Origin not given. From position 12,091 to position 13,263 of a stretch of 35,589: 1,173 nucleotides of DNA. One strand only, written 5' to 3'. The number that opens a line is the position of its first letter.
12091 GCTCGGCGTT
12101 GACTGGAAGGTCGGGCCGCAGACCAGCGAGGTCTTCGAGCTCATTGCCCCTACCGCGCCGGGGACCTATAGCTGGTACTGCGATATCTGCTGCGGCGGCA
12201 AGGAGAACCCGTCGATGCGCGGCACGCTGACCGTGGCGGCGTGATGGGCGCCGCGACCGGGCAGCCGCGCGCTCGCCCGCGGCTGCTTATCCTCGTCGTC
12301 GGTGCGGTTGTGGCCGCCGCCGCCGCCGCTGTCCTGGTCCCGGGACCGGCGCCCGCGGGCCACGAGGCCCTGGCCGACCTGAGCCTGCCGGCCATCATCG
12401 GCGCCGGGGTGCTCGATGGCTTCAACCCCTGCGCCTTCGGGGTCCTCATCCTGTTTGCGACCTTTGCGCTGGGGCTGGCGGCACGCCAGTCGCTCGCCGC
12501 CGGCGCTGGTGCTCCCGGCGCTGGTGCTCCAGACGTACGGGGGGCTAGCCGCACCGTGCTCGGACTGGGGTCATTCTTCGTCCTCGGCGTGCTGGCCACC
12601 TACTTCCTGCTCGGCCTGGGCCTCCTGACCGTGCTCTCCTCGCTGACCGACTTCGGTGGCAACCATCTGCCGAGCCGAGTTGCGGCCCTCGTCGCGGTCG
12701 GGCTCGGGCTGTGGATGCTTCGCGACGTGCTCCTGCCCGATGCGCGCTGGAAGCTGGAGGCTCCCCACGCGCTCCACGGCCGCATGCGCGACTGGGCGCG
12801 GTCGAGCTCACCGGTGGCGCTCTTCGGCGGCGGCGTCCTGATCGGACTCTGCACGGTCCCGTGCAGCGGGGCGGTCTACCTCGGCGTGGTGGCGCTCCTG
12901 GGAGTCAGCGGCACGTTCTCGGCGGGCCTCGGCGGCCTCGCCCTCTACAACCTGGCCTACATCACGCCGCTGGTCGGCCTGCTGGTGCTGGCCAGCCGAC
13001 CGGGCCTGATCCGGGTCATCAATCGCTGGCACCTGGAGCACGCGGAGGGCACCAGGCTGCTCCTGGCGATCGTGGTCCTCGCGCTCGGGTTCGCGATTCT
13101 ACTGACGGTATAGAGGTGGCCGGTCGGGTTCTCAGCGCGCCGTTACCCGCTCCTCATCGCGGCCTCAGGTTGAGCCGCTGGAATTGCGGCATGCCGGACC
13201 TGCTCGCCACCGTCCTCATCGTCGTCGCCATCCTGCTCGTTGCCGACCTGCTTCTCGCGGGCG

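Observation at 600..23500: Exceptionally dense copper/redox island: seven cupredoxin-fold ORFs, two P1B ATPases, two CcdA-like and two Lgt-family genes in about 23 kb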

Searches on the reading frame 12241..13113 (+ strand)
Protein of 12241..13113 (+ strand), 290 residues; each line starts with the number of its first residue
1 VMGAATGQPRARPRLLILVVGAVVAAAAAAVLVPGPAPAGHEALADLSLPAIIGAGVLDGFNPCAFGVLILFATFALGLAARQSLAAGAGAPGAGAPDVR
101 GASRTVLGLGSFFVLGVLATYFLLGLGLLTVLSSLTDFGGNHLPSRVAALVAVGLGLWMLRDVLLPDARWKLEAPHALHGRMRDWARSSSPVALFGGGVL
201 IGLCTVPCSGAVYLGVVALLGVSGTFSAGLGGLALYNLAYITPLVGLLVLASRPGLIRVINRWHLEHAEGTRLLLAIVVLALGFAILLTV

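Call 7: search_protein_families(library=pfam, proteins=[window:12241-13113:+], max_evalue=0.01)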
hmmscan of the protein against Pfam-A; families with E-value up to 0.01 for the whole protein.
window:12241-13113:+ (290 aa): 0 families

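Call 10: search_protein_families(library=pfam, proteins=[window:12241-13113:+], max_evalue=10)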
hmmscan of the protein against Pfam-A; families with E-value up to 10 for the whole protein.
window:12241-13113:+ (290 aa): 1 family
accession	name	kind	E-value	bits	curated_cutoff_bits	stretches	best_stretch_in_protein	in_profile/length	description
PF19779.4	DUF6264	-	0.84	10.2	31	1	115-138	71-94/183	Family of unknown function (DUF6264)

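Call 12: search_protein_families(library=ncbifam, proteins=[window:12241-13113:+], max_evalue=1)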
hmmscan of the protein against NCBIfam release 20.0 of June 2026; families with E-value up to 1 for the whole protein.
window:12241-13113:+ (290 aa): 0 families

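Call 13: search_solved_structures(query=window:12241-13113:+, max_evalue=10)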
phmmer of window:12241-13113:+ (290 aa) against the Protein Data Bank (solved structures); distinct sequences matched with E-value up to 10: 0.

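Call 14: find_homologous_proteins(query=window:12241-13113:+, max_evalue=0.001)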
Query window:12241-13113:+ (290 aa): 1067 proteins with E <= 0.001 among 8000 candidates; the best 120 are listed.
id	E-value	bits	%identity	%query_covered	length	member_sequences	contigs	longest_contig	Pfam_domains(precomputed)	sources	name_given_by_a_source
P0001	5.1e-172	589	100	99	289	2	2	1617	-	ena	-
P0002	5.1e-147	507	87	100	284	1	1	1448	-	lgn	-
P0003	1.9e-143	495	87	88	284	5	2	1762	-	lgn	-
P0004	6.6e-143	493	84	100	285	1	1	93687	-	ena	-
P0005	1.1e-142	493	84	100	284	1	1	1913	-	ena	-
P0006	1.6e-142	492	88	98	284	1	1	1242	-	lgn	-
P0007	2.0e-142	492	86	98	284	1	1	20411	-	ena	-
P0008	4.3e-142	491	85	98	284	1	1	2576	-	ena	-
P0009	1.4e-141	489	85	100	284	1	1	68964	-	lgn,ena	-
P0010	1.5e-141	489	84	100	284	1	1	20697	-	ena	-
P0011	1.8e-141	489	88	88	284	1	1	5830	-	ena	-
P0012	2.5e-141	488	83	100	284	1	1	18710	-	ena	-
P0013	3.4e-141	488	85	94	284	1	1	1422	-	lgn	-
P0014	5.6e-141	487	83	100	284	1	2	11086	-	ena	-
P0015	6.1e-141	487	84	100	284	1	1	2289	-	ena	-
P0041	5.7e-136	471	80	100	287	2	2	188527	-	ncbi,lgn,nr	ncbi:MAG: hypothetical protein IVW53_12055 [Chloroflexi bacterium]|nr:hypothetical protein [Chlorofl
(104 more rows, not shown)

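Call 15: find_encoding_contigs(protein=P0004, flank=10000, max_places=3)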
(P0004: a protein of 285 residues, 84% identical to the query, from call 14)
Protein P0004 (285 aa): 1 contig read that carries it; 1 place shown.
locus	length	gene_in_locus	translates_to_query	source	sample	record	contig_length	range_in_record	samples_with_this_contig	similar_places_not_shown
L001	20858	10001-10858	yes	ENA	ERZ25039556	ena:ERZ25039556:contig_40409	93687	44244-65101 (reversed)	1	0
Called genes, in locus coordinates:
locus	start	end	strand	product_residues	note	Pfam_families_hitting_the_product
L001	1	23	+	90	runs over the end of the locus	-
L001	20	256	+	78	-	PF04945:YHS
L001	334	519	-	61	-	PF04945:YHS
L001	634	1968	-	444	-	PF02353:CMAS, PF13489:Methyltransf_23, PF13847:Methyltransf_31 (weak), PF08241:Methyltransf_11, PF08242:Methyltransf_12, PF13649:Methyltransf_25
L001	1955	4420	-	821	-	PF00122:E1-E2_ATPase, PF00702:Hydrolase, PF12710:HAD (weak), PF08282:Hydrolase_3 (faint)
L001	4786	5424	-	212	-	PF13279:4HBT_2, PF03061:4HBT (weak)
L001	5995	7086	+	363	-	PF00033:Cytochrome_B, PF13631:Cytochrom_B_N_2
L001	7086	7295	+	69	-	-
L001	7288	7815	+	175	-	-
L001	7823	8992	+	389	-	PF13304:AAA_21 (weak), PF13175:AAA_15 (weak), PF20469:OLD-like_TOPRIM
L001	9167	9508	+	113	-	PF02583:Trns_repr_metal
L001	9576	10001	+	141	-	PF13473:Cupredoxin_1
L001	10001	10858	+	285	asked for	-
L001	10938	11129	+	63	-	-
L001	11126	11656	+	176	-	PF13473:Cupredoxin_1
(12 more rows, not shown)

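Call 16: find_encoding_contigs(protein=P0041, flank=10000, max_places=3)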
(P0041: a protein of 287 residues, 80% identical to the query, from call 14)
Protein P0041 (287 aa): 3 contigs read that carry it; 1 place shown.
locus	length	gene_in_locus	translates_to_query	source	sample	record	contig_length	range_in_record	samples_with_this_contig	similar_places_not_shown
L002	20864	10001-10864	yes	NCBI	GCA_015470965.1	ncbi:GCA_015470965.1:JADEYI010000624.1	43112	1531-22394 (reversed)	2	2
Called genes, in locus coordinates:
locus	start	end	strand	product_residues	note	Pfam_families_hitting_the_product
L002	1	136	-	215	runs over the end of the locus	PF04140:ICMT (weak), PF04191:PEMT (weak)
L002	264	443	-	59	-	-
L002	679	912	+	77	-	PF00403:HMA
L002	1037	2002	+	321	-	PF00892:EamA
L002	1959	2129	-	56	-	PF01551:Peptidase_M23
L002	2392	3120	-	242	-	-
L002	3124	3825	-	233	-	PF01988:VIT1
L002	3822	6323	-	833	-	PF00122:E1-E2_ATPase, PF00702:Hydrolase, PF12710:HAD (weak), PF08282:Hydrolase_3 (faint)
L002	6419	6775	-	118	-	-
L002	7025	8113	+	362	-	PF00033:Cytochrome_B, PF13631:Cytochrom_B_N_2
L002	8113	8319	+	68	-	-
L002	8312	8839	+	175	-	-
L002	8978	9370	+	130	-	PF13473:Cupredoxin_1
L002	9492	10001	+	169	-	PF13473:Cupredoxin_1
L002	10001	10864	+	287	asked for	-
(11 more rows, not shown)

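Call 24: find_related_loci(query=A1, collection=genome_contigs, flank=10000)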
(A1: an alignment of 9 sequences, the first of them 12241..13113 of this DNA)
Query A1 (290 aa) in genome_contigs; peptide patterns used: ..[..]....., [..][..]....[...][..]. (x = any residue, [..] = any of these).
599 stretches matched a pattern (row limit reached: there are more); 445 encode a relative of the query (tblastn E <= 1e-3); the best 80 are kept; 78 distinct loci.
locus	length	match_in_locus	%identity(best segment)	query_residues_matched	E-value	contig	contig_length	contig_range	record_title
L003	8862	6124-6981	79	1-290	3e-139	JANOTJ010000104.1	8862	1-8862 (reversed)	MAG: Chloroflexota bacterium isolate VAR_39_metabat_309 VAR_39_k141_2038163, whole genome shotgun sequence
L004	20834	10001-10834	79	11-290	4e-136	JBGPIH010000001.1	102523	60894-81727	MAG: Candidatus Limnocylindria bacterium isolate OBJ_0618_7090110_339 k141_10656853_length_102523_cov_44.3736, whole gen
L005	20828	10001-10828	84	12-290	5e-133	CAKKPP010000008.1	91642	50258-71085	Chloroflexi bacterium isolate Hainich-H41-bin260-1 genome assembly, contig: H41-bin260_1_Hain_H41_02um_R3_110_length_916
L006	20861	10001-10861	83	1-290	7e-129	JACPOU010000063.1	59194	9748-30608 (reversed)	MAG: Chloroflexi bacterium isolate NC_groundwater_609_Pr5_B-0.1um_72_18 alan_book_18_scaffold_456507, whole genome shotg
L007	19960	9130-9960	78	11-290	8e-128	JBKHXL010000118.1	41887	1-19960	MAG: Candidatus Limnocylindria bacterium isolate N_bin.19.orig k127_362510, whole genome shotgun sequence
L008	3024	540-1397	75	1-290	3e-130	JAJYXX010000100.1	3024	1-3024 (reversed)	MAG: Chloroflexi bacterium isolate FK3.bin76 NODE_58791_length_3024_cov_6.494995, whole genome shotgun sequence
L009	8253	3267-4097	79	12-290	2e-125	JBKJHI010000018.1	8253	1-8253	MAG: Candidatus Limnocylindrales bacterium isolate ant_bin.103 S1Ck117_1751799_flag_0_multi_11.0000_len_8253, whole geno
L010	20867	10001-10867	78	1-290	2e-125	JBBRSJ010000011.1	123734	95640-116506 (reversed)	MAG: Candidatus Limnocylindrales bacterium isolate La2_metabat2.049 La2_metabat2.049_K_2020432L123734_cov_58.8773, whole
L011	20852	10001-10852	78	5-290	9e-125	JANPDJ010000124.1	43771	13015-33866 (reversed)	MAG: Chloroflexota bacterium isolate VAR_78_metabat_404 VAR_78_k141_3869175, whole genome shotgun sequence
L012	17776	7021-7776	83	36-290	7e-125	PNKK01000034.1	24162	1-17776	MAG: Anaerolinea sp. isolate PR.005 PR_1000703_24162, whole genome shotgun sequence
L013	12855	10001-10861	80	1-290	9e-124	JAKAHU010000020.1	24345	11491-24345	MAG: Chloroflexi bacterium isolate WY3.bin12 NODE_3233_length_24345_cov_2.018746, whole genome shotgun sequence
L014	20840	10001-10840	75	6-290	3e-123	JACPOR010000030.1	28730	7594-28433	MAG: Chloroflexi bacterium isolate NC_groundwater_606_Pr5_B-0.1um_69_11 alan_book_18_scaffold_98815, whole genome shotgu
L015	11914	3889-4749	76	1-290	4e-121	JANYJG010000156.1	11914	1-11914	MAG: Chloroflexi bacterium isolate GL140_3_metabinner_70 GL140_3_k141_2775187, whole genome shotgun sequence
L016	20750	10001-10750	86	36-290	5e-121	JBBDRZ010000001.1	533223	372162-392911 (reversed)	MAG: Chloroflexota bacterium isolate LejiaC_69_380 Lejia_C_10_length_533223_cov_230, whole genome shotgun sequence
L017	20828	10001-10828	78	12-290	1e-119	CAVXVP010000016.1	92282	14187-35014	MAG: uncultured Chloroflexia bacterium isolate MFD06298.bin.2.198 genome assembly, contig: contig_36756, whole genome sh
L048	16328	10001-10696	41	44-290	2e-47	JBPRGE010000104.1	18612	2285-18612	MAG: Candidatus Longimicrobiales bacterium M2_2A_002 megahit_494558, whole genome shotgun sequence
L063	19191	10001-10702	42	43-290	9e-46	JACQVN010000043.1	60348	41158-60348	MAG: Candidatus Methylomirabilota bacterium isolate NC_groundwater_1464_Ag_S-0.65um_65_130 S_p65_S5_coassembly_k141_3153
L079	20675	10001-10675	36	46-290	9e-43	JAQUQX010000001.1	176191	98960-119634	MAG: Candidatus Methanoperedens sp. isolate STD1_6 NODE_144_length_176191_cov_19.612777_Sandtown_D1, whole genome shotgu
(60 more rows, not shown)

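Call 30: search_solved_structures(query=A2, max_evalue=10, show_alignments=2)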
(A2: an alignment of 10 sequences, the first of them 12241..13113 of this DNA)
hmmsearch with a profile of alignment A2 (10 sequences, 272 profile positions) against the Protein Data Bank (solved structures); distinct sequences matched with E-value up to 10: 2.
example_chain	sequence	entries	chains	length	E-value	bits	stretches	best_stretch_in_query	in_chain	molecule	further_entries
7ecb_A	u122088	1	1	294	2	10.6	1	25-62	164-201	LipIAF5-2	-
7ec8_A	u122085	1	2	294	2.1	10.5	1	25-62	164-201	LipIAF5-2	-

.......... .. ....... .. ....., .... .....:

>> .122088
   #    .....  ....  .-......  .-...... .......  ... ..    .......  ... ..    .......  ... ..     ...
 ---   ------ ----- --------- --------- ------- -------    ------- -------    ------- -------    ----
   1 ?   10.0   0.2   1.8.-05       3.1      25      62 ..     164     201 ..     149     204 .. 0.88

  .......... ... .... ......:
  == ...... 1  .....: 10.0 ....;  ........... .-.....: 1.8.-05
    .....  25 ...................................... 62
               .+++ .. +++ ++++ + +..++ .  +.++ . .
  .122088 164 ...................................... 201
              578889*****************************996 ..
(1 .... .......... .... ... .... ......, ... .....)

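Call 31: find_homologous_proteins(query=A2, max_evalue=0.001)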
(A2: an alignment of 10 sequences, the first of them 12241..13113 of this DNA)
Query A2 (10 sequences) (290 aa, profile of the alignment): 2590 proteins with E <= 0.001 among 8000 candidates; the best 120 are listed.
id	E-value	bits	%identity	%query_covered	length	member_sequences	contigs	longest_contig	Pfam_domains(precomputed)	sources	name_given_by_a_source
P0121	3.6e-114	398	43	88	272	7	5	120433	PF02683.23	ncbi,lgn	-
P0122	3.8e-113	395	46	88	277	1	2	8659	PF11139.15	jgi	-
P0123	4.0e-113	395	46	88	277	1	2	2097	PF11139.15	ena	-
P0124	5.2e-113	395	46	88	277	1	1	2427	PF11139.15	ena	-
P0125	6.1e-113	394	46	88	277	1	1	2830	PF11139.15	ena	-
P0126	6.4e-113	394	46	88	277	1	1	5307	PF11139.15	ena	-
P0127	6.8e-113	394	46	88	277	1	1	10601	PF11139.15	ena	-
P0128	7.1e-113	394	46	88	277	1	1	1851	PF11139.15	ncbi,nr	ncbi:MAG: hypothetical protein A3G97_08590 [Candidatus Rokubacteria bacterium RIFCSPLOWO2_12_FULL_69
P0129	7.4e-113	394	45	88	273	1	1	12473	PF02683.23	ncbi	-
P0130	7.5e-113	394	46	88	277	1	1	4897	PF11139.15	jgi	-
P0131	8.0e-113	394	46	88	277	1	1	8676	PF11139.15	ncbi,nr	ncbi:MAG: cytochrome c biogenesis protein transmembrane region [Candidatus Rokubacteria bacterium CS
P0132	1.0e-112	394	45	88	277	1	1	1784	PF11139.15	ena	-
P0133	1.0e-112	394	45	88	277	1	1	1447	PF11139.15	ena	-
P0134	1.2e-112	393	46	88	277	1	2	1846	PF11139.15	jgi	-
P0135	1.2e-112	393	44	99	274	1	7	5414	PF02683.23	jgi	jgi:cytochrome c-type biogenesis protein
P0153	3.5e-112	392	45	88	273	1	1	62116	PF02683.23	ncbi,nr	ncbi:MAG: cytochrome C biogenesis protein [Chloroflexi bacterium]|nr:cytochrome C biogenesis protein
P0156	4.3e-112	392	44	88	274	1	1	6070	-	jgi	-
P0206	4.8e-111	388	42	98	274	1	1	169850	PF02683.23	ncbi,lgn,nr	ncbi:MAG: cytochrome C biogenesis protein [Chloroflexi bacterium]|nr:cytochrome C biogenesis protein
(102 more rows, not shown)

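Call 33: search_protein_families(library=pfam, proteins=[P0121, P0122, P0129, P0153, P0206, P0156], max_evalue=1)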
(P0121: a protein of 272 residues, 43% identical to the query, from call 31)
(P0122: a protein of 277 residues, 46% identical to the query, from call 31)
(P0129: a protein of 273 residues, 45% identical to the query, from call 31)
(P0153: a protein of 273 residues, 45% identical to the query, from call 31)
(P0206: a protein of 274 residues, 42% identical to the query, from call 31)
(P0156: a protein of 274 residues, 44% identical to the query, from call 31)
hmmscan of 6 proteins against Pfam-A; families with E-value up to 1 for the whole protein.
P0121 (272 aa): 3 families
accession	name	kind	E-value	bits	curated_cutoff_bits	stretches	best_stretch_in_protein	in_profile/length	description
PF02683.22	DsbD_TM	-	4.7e-07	29.8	27.1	1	44-252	3-202/219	Cytochrome C biogenesis protein transmembrane domain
PF11139.14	SfLAP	-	0.00082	19.3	35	1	87-245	23-187/213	Sap, sulfolipid-1-addressing protein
PF24648.1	DUF7641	-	0.092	13.5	27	1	194-247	23-76/125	Domain of unknown function (DUF7641)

P0122 (277 aa): 1 family
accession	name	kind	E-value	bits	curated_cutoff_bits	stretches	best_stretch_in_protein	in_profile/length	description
PF11139.14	SfLAP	-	4.5e-06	26.7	35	2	94-242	25-174/213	Sap, sulfolipid-1-addressing protein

P0129 (273 aa): 2 families
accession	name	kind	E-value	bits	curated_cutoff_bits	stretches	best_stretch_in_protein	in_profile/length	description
PF02683.22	DsbD_TM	-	1.5e-07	31.4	27.1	1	45-253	3-202/219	Cytochrome C biogenesis protein transmembrane domain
PF24648.1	DUF7641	-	0.057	14.2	27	1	196-248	24-76/125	Domain of unknown function (DUF7641)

P0153 (273 aa): 1 family
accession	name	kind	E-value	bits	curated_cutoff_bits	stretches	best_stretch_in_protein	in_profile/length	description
PF02683.22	DsbD_TM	-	1.8e-07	31.1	27.1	1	46-254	4-203/219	Cytochrome C biogenesis protein transmembrane domain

P0206 (274 aa): 1 family
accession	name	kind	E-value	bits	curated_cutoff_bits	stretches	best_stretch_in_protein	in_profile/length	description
PF02683.22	DsbD_TM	-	8.3e-06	25.7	27.1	1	59-254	16-202/219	Cytochrome C biogenesis protein transmembrane domain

P0156 (274 aa): 2 families
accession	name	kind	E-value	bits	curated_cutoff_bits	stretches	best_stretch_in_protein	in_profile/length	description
PF02683.22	DsbD_TM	-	3.3e-05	23.7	27.1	1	56-254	13-202/219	Cytochrome C biogenesis protein transmembrane domain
PF24648.1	DUF7641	-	0.038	14.7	27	1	197-249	24-76/125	Domain of unknown function (DUF7641)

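Call 40: predict_structure(alignment_id=A3)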
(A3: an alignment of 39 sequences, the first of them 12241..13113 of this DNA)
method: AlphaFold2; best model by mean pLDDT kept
length: 290 residues; sequences in the alignment: 39
mean_pLDDT: 74.9   pTM: 0.67
mean pLDDT of the five models: 74.9, 69.8, 69.4, 66.9, 63.0
residues with pLDDT >= 90: 5; 70-90: 208; 50-70: 66; < 50: 11
segments of 3 or more residues with pLDDT < 50: 34-36
pLDDT, mean of each block of 10 residues (from residue 1): 52 71 67 50 60 81 77 80 81 76 87 88 79 64 70 75 77 69 80 86 74 62 70 84 89 86 88 81 71
secondary structure, 60 per line:
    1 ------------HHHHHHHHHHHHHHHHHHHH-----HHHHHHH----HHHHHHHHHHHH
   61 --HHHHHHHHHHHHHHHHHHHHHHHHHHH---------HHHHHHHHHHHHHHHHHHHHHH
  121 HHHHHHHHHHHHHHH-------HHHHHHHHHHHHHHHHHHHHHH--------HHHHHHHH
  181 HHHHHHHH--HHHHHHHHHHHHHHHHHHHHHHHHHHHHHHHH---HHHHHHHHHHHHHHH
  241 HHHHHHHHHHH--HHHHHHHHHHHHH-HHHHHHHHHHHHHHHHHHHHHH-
elements in order: H13-32 H38-44 H49-60 H63-89 H99-135 H143-164 H173-188 H191-222 H226-251 H254-266 H268-289

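Call 43: fold_search(model_id=the predicted structure, library=pdb)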
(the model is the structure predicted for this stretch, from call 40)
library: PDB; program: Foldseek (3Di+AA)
matches with E <= 10: 168; with E <= 0.001: 0
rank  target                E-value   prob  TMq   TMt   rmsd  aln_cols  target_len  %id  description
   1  5vkv_MODEL_1_A        3.3e-02  0.99  0.38  0.46   8.6       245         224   28  Solution NMR structure of the membrane electron transporter CcdA (released 2018-01-31)
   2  6t1z                  8.9e-01  0.11  0.20  0.16  25.7       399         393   14  LmrP from L. lactis, in an outward-open conformation, bound to Hoechst 33342 (released 2020-07-29)
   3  3zx6_B                1.3e+00  0.06  0.13  0.12  48.0       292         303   16  Structure of Hamp(AF1503)-Tsr fusion - Hamp (A291V) mutant (released 2012-02-29)
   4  6i1z_B                1.3e+00  0.07  0.14  0.14  18.5       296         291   12  Outward facing structure of apo CST (released 2019-06-05)
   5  3zx6_A                1.4e+00  0.05  0.12  0.12  48.0       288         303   16  Structure of Hamp(AF1503)-Tsr fusion - Hamp (A291V) mutant (released 2012-02-29)
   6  7p3r_B                1.5e+00  0.07  0.16  0.14  38.8       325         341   17  Helical structure of the toxin MakA from Vibrio cholera (released 2022-02-23)
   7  9ucm_A                1.7e+00  0.16  0.22  0.18  10.7       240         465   16  Cryo-EM structure of the human G6P transporter SLC37A2 in the apo state with a symmetric ER luminal-open conformation. (released 2025-11-05)
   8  5jdo_A                1.8e+00  0.05  0.14  0.15  29.7       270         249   11  T. congolense haptoglobin-haemoglobin receptor in complex with haemoglobin (released 2016-04-27)
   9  6i1z_A                1.8e+00  0.04  0.13  0.13  21.0       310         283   13  Outward facing structure of apo CST (released 2019-06-05)
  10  8rt9_F                2.0e+00  0.06  0.15  0.15  20.8       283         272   18  Stalk complex full-length structure (TrwJ/VirB5-TrwI/VirB6) from the fully-assembled R388 type IV secretion system det (released 2024-06-19)
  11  6e9o_A                2.3e+00  0.10  0.18  0.14  17.8       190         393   16  E. coli D-galactonate:proton symporter mutant E133Q in the outward substrate-bound form (released 2019-05-22)
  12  8ipr_C                2.3e+00  0.05  0.16  0.11  22.4       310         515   17  Cryo-EM structure of heme transporter CydDC from Mycobacterium smegmatis in the outward facing ATP bound state (released 2023-06-14)
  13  7n6g_3R               2.3e+00  0.04  0.13  0.11  44.9       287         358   12  C1 of central pair (released 2022-05-18)
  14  6xby_b                2.6e+00  0.14  0.20  0.26  14.5       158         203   17  Cryo-EM structure of V-ATPase from bovine brain, state 2 (released 2020-08-19)
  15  6m6z_A                2.6e+00  0.06  0.14  0.19  24.3       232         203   13  A de novo designed transmembrane nanopore, TMH4C4 (released 2020-06-24)
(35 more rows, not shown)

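Call 68: search_dna_similar(query=window:12244-13113:+, collection=plasmids, mode=protein, max_rows=15)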
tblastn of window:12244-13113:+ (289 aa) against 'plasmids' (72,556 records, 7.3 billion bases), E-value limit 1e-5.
No match.
